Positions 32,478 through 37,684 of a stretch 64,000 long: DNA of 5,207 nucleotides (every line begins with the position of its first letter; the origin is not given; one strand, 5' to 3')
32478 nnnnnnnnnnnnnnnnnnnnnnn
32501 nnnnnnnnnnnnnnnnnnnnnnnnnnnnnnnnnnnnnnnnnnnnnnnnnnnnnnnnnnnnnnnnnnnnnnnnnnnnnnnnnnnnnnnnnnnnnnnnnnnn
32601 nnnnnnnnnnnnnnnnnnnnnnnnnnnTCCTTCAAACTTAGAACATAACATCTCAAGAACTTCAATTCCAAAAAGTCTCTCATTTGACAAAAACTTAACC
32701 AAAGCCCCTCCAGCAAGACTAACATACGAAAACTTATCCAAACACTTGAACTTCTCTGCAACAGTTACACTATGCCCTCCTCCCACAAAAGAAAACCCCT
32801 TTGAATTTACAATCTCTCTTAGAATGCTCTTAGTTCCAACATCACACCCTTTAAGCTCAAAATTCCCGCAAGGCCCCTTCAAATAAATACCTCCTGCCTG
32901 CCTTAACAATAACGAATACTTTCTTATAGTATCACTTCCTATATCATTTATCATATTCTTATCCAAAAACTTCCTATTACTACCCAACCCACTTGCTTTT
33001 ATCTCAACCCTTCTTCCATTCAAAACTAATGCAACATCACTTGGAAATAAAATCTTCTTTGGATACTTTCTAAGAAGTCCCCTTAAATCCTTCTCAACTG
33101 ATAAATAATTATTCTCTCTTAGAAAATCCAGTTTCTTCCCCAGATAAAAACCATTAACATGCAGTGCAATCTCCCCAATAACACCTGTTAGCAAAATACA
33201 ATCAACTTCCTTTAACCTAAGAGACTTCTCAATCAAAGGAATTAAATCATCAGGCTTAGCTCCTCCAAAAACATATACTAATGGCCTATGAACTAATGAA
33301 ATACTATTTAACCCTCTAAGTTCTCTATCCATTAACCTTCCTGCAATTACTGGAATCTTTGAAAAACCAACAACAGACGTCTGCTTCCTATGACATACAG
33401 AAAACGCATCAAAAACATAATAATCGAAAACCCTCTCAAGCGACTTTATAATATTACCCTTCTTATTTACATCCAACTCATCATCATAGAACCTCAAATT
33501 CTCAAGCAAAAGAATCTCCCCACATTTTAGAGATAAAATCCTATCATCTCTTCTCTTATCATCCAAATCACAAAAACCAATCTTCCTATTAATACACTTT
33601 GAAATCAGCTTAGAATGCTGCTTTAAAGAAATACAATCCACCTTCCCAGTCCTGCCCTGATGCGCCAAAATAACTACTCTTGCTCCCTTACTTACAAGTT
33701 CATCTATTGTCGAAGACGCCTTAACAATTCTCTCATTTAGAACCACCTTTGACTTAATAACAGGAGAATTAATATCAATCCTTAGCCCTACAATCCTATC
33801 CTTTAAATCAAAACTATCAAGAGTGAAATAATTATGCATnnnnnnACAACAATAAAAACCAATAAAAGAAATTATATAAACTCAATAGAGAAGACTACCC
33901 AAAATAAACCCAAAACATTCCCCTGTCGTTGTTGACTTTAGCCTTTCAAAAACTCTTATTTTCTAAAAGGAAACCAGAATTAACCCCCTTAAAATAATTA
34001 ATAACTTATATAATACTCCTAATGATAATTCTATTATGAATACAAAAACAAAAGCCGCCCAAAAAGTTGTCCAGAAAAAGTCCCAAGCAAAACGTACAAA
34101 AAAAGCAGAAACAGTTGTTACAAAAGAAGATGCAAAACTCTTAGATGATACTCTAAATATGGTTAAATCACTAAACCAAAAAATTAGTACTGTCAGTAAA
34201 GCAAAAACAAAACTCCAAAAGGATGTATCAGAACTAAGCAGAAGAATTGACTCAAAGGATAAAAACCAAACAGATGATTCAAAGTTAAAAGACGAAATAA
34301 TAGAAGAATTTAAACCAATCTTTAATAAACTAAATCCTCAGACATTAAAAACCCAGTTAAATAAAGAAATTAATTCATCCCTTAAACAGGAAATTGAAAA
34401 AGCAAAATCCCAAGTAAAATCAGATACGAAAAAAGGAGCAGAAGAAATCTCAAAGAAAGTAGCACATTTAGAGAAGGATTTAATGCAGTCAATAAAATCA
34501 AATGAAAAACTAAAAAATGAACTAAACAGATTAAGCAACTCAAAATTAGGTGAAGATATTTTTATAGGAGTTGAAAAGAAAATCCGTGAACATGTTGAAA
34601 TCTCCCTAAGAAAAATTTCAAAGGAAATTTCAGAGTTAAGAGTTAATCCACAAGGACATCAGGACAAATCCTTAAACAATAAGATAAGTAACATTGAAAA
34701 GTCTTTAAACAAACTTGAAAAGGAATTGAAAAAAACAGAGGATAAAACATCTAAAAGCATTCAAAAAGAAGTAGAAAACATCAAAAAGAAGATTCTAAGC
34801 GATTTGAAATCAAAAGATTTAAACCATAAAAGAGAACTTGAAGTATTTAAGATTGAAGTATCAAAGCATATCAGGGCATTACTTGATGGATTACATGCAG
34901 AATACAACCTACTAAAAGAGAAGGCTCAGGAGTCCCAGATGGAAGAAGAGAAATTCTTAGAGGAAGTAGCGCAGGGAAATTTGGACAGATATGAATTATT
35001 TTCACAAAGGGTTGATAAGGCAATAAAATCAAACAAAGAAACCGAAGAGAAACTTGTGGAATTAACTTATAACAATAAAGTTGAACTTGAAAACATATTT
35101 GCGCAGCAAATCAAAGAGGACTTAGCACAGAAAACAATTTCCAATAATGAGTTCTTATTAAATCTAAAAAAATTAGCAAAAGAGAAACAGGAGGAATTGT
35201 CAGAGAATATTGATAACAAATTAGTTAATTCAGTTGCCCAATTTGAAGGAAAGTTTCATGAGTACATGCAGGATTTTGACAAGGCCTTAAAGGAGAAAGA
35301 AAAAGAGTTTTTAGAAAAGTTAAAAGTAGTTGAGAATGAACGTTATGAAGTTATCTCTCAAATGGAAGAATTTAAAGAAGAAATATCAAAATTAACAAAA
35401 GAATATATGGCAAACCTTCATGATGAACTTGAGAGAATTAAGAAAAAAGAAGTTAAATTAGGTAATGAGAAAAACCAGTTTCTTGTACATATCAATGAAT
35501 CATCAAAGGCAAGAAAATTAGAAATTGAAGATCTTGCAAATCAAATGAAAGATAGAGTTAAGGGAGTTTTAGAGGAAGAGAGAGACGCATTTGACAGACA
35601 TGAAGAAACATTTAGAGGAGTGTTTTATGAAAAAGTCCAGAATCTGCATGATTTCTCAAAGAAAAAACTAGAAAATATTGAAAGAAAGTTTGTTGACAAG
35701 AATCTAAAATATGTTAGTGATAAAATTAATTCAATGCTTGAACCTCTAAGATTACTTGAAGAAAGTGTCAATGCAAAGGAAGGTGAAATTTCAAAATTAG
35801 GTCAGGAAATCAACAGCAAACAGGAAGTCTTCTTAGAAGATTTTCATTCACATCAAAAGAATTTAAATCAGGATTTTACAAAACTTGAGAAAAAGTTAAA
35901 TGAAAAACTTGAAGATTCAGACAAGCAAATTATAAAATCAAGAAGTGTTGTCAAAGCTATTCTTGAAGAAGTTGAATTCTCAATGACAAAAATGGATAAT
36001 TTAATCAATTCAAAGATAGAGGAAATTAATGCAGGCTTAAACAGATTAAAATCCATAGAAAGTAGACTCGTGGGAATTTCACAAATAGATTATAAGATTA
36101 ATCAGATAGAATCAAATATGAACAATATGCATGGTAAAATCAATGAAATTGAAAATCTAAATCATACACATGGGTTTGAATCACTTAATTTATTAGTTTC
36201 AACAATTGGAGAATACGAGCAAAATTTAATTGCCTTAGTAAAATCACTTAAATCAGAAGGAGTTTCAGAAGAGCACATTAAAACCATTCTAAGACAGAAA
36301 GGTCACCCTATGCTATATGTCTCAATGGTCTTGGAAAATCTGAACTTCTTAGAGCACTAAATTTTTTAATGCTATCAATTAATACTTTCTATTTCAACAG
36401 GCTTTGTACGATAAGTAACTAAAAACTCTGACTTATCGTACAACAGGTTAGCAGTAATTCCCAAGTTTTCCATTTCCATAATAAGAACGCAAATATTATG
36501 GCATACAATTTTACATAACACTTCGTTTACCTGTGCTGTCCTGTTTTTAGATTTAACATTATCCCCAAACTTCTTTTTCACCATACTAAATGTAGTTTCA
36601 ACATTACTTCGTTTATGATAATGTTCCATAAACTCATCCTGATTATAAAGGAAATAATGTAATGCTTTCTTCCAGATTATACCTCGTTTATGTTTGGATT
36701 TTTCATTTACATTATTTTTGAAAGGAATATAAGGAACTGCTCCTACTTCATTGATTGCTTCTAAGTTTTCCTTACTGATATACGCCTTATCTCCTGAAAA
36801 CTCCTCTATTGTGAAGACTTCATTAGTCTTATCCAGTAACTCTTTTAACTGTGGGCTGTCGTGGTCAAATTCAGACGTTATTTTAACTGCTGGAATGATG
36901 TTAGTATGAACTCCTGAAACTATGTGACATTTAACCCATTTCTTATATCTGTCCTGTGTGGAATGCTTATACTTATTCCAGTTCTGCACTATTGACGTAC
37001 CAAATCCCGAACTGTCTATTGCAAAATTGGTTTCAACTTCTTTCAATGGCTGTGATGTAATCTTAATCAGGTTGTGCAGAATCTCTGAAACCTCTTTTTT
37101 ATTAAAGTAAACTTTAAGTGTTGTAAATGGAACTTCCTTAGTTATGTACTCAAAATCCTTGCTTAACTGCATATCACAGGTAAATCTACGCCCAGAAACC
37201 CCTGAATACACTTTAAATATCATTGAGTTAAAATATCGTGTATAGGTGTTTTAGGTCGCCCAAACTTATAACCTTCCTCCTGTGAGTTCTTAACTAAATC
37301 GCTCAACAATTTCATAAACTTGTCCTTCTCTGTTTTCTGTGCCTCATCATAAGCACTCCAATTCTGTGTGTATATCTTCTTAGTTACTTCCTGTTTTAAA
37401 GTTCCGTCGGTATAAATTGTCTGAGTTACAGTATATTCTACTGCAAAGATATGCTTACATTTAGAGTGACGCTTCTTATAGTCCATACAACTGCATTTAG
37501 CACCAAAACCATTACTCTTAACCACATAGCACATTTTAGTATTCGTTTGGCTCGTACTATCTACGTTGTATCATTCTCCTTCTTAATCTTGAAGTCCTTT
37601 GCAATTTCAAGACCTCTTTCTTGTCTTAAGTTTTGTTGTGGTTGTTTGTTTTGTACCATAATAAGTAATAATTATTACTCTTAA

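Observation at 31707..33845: Phosphoglycerate kinase fused to a PfkB-family sugar or nucleoside kinase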

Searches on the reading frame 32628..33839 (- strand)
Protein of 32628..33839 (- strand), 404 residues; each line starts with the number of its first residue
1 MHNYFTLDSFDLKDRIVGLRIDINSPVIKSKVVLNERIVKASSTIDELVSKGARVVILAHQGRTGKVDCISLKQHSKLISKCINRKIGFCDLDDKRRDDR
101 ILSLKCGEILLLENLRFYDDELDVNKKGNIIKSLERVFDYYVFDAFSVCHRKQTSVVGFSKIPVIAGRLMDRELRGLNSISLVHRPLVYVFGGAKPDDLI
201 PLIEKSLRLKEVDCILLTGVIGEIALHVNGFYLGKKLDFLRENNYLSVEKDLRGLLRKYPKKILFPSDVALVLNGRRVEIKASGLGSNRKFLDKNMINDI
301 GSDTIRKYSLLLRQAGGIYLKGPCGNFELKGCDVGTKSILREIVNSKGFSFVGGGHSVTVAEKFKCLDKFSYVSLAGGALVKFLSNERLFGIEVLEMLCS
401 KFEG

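Call 44: search_solved_structures(query=window:32628-33839:-, max_evalue=1e-10, show_alignments=1)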
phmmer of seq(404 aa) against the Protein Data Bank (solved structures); distinct sequences matched with E-value up to 1e-10: 46.
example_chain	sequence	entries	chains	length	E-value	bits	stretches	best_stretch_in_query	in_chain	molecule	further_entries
2cun_A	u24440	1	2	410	1.8e-66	228.2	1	5-403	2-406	Phosphoglycerate kinase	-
4ng4_A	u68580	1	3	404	2.1e-48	168.7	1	5-397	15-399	Phosphoglycerate kinase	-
4fey_A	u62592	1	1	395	6.9e-45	157.1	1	3-396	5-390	Phosphoglycerate kinase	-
4ehj_A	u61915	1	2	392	8.3e-45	156.9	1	3-396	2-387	Phosphoglycerate kinase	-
9io5_O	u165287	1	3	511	4.4e-42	147.9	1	6-396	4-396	Phosphoglycerate kinase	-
2ie8_A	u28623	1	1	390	4.4e-41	144.6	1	4-396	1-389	phosphoglycerate kinase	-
1v6s_A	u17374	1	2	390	1e-40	143.4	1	6-396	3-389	Phosphoglycerate kinase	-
1vpe_A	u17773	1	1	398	1.4e-40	142.9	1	6-394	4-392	PHOSPHOGLYCERATE KINASE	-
3uwd_A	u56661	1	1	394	1.7e-39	139.4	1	7-394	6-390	Phosphoglycerate kinase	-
1php_A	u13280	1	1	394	5.8e-39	137.6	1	5-396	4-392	3-PHOSPHOGLYCERATE KINASE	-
4dg5_A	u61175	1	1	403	1.5e-37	133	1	8-395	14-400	Phosphoglycerate kinase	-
4o3f_A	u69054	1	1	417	4.6e-35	124.8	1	2-395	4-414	Phosphoglycerate kinase 1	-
2wzd_A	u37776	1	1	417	1.5e-34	123.1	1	2-396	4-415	PHOSPHOGLYCERATE KINASE 1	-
2x14_A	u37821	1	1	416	1.5e-34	123.1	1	2-396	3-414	PHOSPHOGLYCERATE KINASE 1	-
9ker_A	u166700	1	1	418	1.5e-34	123.1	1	2-396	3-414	Phosphoglycerate kinase 1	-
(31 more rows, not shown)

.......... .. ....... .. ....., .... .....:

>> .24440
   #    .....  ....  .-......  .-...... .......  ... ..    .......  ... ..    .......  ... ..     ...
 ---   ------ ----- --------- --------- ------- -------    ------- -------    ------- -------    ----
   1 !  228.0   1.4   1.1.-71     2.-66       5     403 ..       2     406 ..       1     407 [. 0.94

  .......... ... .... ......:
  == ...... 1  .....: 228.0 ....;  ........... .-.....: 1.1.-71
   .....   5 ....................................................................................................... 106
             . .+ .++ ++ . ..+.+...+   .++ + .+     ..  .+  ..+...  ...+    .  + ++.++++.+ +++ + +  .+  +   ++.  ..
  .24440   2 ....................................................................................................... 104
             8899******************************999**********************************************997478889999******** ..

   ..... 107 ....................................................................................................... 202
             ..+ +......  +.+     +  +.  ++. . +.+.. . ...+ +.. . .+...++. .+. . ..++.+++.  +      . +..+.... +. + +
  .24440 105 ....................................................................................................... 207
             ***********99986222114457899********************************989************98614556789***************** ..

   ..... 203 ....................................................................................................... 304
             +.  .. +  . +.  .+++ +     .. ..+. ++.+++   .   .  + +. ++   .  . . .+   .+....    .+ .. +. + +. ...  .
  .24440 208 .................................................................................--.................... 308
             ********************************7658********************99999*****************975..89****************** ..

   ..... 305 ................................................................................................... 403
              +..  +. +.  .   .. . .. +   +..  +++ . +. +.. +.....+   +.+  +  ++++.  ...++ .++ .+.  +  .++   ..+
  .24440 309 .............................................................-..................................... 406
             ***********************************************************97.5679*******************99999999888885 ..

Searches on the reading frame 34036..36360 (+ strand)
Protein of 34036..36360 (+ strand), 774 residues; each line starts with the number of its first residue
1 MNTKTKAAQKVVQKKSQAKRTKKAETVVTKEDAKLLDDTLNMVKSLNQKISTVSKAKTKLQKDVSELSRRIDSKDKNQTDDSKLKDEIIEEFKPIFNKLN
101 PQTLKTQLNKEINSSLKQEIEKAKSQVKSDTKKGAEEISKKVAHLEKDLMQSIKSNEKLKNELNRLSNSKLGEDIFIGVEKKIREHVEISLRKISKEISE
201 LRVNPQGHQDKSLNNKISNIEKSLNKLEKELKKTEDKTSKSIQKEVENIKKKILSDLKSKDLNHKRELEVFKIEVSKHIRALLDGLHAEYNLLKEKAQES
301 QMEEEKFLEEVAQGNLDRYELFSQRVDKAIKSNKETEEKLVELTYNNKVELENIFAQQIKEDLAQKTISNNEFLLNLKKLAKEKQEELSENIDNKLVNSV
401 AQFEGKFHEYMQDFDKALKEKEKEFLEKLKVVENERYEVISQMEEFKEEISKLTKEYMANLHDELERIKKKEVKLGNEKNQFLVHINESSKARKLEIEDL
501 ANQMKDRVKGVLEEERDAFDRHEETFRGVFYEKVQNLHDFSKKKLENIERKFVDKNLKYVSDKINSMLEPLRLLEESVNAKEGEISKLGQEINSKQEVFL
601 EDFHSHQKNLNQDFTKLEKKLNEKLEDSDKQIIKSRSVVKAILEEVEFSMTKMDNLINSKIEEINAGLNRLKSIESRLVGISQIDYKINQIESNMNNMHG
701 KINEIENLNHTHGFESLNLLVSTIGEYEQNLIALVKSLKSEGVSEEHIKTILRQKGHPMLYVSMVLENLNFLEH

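Call 13: search_protein_families(library=pfam, proteins=[window:34036-36360:+], max_evalue=0.001)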
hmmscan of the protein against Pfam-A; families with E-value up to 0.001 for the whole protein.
window:34036-36360:+ (774 aa): 3 families
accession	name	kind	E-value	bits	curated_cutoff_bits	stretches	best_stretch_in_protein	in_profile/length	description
PF01442.23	Apolipoprotein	-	9.2e-06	25.9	90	0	46-155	2-103/190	Apolipoprotein A1/A4/E domain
PF04513.17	Baculo_PEP_C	-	9.4e-05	22.9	38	0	638-735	46-126/140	Baculovirus polyhedron envelope protein, PEP, C terminus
PF14772.11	NYD-SP28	-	0.00071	20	22.1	1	521-609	12-101/102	Sperm tail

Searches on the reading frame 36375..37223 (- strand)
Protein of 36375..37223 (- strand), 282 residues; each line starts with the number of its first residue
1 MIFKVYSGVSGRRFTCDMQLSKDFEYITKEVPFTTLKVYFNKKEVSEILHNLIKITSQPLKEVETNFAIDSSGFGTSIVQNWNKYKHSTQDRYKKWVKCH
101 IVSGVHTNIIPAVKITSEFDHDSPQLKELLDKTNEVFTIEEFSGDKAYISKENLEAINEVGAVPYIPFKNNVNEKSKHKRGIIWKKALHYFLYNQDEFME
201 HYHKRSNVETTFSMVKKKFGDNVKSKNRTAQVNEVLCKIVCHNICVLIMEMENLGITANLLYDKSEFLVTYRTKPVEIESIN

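Call 13: search_protein_families(library=pfam, proteins=[window:36375-37223:-], max_evalue=0.001)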
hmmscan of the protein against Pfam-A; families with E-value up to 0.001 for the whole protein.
window:36375-37223:- (282 aa): 1 family
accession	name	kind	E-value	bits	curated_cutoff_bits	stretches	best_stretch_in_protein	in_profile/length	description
PF01609.27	DDE_Tnp_1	-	1.9e-24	87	23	1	67-244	7-200/200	Transposase DDE domain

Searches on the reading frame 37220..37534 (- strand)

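Call 13: search_protein_families(library=pfam, proteins=[window:37220-37534:-], max_evalue=0.001)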
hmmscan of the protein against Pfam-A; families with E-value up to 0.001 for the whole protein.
window:37220-37534:- (104 aa): 1 family
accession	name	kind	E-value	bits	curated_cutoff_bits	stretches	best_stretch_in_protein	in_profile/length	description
PF04434.22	SWIM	-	0.00044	20.2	19.6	1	8-35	9-36/38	SWIM zinc finger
